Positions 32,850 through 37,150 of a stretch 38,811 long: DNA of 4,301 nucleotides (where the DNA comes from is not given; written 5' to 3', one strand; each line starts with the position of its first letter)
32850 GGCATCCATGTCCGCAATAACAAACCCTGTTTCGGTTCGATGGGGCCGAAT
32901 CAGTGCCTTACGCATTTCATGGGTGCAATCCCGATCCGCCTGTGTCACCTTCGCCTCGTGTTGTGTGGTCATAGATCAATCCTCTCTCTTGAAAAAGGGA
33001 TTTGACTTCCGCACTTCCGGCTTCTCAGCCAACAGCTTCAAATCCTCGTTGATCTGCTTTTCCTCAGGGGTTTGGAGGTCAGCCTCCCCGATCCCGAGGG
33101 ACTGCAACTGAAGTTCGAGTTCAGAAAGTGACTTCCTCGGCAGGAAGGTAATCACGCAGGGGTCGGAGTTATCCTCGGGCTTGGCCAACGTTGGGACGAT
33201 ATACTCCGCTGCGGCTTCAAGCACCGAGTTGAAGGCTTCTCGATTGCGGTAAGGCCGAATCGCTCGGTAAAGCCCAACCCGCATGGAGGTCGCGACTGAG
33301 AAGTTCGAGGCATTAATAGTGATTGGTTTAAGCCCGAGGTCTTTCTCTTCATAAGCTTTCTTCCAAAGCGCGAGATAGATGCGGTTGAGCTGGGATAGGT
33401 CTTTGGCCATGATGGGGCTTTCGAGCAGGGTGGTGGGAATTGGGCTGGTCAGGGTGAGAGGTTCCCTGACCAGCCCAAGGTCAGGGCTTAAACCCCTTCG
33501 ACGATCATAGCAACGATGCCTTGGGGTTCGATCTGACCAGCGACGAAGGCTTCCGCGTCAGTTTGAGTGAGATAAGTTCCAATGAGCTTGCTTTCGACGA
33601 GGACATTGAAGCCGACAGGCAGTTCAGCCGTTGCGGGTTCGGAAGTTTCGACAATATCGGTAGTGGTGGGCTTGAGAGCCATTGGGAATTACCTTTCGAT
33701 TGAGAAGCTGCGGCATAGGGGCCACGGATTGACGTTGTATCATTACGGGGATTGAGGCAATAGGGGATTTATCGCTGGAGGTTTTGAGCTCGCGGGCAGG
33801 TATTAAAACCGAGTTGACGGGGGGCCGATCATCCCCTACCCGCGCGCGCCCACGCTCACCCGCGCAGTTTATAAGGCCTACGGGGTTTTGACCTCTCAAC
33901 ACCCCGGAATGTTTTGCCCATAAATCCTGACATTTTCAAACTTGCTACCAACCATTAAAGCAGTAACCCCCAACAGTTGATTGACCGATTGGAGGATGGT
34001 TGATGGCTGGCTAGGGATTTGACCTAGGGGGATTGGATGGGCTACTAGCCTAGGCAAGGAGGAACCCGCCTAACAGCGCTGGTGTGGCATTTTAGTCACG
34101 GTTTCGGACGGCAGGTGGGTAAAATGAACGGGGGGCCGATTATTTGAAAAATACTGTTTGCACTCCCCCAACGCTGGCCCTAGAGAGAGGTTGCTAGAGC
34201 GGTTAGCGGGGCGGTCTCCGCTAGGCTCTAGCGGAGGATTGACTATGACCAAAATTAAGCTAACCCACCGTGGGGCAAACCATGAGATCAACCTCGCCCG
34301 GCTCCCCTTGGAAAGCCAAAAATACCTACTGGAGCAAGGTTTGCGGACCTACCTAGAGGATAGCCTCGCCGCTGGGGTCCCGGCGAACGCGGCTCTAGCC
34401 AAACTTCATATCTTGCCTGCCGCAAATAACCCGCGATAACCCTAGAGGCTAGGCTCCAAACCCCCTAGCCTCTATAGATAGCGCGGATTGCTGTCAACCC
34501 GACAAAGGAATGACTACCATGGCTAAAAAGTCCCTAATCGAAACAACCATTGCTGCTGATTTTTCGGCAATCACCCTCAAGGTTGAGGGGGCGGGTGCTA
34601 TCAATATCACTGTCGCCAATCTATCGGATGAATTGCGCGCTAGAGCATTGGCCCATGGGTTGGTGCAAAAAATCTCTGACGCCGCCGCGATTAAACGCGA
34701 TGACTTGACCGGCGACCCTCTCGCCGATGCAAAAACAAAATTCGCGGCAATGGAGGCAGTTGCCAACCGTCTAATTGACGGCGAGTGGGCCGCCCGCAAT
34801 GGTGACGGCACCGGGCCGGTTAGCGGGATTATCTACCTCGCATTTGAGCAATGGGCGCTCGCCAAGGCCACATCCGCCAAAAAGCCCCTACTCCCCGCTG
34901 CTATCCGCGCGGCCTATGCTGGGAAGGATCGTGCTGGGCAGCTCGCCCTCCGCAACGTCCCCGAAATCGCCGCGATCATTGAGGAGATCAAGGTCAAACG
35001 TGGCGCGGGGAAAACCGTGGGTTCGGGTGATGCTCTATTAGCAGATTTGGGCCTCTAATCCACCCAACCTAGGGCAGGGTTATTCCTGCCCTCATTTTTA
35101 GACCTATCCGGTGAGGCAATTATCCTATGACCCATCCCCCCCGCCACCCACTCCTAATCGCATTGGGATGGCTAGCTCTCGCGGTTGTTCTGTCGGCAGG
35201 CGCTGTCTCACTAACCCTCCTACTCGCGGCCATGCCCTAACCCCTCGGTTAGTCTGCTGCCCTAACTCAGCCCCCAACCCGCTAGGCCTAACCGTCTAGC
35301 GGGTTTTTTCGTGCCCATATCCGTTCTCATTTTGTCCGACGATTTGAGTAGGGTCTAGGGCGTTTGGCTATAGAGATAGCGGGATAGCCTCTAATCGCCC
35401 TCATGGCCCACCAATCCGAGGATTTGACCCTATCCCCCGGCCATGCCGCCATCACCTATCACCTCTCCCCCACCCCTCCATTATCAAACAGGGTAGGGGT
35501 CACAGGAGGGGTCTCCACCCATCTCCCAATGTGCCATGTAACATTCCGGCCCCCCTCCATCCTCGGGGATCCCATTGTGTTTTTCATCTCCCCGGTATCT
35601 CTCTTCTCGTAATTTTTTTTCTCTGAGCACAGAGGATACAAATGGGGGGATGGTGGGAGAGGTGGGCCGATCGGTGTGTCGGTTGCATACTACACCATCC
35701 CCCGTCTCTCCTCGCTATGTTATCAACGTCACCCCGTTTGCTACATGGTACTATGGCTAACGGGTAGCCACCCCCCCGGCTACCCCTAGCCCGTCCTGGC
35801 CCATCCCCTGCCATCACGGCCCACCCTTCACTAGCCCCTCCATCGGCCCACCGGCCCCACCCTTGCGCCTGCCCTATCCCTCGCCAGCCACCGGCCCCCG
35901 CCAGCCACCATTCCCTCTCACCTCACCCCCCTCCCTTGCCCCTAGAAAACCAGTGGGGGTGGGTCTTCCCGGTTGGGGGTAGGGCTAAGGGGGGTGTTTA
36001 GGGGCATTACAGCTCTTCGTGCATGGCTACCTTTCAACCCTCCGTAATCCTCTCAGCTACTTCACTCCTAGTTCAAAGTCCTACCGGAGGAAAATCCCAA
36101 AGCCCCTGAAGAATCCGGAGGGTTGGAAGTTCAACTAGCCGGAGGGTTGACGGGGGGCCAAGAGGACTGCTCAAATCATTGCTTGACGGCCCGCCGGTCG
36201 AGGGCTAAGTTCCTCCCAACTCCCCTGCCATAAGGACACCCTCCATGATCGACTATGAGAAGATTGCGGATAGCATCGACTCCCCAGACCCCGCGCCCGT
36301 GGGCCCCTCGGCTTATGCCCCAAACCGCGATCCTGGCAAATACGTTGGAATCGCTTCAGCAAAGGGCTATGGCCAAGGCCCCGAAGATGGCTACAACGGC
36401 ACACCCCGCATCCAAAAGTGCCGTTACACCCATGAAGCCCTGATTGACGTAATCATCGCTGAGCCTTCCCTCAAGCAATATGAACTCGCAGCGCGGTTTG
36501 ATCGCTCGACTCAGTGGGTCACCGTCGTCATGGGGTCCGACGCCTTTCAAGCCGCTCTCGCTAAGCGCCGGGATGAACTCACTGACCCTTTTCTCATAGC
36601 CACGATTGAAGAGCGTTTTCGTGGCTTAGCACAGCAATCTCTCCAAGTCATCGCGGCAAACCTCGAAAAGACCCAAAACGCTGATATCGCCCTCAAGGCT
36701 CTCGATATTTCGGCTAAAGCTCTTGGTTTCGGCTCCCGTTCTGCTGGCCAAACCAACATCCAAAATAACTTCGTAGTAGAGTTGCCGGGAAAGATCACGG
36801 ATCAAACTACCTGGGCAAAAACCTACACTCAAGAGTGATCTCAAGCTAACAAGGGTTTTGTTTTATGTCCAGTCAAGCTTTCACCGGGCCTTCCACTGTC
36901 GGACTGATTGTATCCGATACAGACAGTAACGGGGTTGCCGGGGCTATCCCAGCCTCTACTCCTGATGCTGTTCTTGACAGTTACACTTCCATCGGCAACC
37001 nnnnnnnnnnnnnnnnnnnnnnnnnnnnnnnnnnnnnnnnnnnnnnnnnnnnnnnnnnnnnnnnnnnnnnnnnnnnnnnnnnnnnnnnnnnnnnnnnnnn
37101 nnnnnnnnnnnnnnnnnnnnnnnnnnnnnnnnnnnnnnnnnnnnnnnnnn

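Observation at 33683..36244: A 2.6-kb gene-poor divergent control region in an otherwise tightly packed genome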

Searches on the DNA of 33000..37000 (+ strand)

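Call 3: search_dna_similar(query=window:33000-37000:+, collection=phages, mode=near, max_rows=30)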
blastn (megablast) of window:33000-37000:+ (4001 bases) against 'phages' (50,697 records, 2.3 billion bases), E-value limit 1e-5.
No match.

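Call 40: search_rna_families(source=window, start=33600, end=36300, threshold=evalue, max_evalue=5)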
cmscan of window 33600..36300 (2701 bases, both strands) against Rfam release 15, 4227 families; matches with E-value up to 5: 2.
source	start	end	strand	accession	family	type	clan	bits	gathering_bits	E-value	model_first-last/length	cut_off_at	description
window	36092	36129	-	RF01354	CRISPR-DR45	Gene; CRISPR;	-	20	37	4.2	1-24/24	no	CRISPR RNA direct repeat element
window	35905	35992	-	RF00767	mir-150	Gene; miRNA;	-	18.1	55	2.9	1-82/82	no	mir-150 microRNA precursor family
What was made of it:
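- No Rfam match even at E up to 5 (call 40).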

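Call 54: search_dna_similar(query=window:35940-36045:+, collection=phages, mode=distant, max_evalue=10, max_rows=30)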
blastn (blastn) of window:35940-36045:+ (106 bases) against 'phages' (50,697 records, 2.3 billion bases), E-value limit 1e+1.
No match.
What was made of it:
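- Tried and rejected: Megablast and blastn of the region and of the block against 50,697 phage records gave no match (calls 3, 54).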
